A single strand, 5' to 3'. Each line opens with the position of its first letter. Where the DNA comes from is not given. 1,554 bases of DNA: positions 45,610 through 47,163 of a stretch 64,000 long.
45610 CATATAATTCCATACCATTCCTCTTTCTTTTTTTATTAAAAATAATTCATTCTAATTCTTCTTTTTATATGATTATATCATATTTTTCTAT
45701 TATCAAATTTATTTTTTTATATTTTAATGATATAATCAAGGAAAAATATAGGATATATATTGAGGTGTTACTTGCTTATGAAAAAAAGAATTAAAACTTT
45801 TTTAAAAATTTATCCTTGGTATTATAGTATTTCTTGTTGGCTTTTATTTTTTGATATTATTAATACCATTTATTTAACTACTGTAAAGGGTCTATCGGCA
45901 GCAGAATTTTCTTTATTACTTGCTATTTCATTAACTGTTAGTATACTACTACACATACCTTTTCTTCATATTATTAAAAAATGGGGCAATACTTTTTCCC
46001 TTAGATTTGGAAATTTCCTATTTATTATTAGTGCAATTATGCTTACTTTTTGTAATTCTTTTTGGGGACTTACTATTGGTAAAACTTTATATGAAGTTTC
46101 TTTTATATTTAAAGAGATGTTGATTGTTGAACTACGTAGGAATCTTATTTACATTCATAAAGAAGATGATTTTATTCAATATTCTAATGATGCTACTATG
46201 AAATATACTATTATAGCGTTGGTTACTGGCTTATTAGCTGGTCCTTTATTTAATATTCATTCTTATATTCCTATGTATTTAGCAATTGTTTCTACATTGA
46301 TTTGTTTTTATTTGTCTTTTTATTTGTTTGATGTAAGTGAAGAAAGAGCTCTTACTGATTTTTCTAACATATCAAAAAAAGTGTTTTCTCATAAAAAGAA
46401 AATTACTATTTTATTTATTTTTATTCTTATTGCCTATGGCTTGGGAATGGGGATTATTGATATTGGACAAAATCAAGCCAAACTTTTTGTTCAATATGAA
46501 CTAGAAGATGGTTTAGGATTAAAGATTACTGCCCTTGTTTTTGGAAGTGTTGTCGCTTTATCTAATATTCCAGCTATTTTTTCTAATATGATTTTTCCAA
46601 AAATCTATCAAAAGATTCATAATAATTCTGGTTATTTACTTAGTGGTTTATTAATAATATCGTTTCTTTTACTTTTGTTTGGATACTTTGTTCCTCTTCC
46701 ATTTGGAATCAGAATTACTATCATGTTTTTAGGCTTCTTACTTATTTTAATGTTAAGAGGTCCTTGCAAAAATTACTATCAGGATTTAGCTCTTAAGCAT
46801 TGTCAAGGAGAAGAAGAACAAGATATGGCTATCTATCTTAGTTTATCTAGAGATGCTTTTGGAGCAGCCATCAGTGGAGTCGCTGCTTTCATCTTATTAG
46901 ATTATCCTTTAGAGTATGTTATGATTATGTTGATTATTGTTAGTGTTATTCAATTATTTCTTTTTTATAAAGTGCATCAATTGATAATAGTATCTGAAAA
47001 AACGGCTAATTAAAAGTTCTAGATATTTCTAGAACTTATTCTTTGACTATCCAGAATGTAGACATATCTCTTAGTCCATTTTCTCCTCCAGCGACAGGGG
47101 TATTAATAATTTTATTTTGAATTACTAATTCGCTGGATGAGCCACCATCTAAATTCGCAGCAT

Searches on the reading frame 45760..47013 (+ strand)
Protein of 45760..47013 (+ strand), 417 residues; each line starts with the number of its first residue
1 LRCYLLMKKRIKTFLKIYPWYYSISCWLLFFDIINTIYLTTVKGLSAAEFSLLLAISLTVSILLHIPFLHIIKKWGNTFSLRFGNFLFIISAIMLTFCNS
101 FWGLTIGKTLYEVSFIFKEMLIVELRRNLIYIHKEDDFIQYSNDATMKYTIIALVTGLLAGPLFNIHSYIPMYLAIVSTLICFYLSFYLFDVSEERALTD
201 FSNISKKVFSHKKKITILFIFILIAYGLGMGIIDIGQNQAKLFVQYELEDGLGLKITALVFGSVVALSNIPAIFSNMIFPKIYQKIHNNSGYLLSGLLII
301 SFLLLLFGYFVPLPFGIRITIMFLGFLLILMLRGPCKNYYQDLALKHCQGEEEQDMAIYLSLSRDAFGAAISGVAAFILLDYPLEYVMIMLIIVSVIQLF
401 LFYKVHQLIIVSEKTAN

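Call 9: search_protein_families(library=pfam, proteins=[window:45760-47013:+])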
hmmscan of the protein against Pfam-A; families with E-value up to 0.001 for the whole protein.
window:45760-47013:+ (417 aa): 1 family
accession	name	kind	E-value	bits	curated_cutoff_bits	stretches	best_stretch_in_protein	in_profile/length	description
PF07690.21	MFS_1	-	1.4e-05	24.6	33.4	0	153-349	133-328/347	Major Facilitator Superfamily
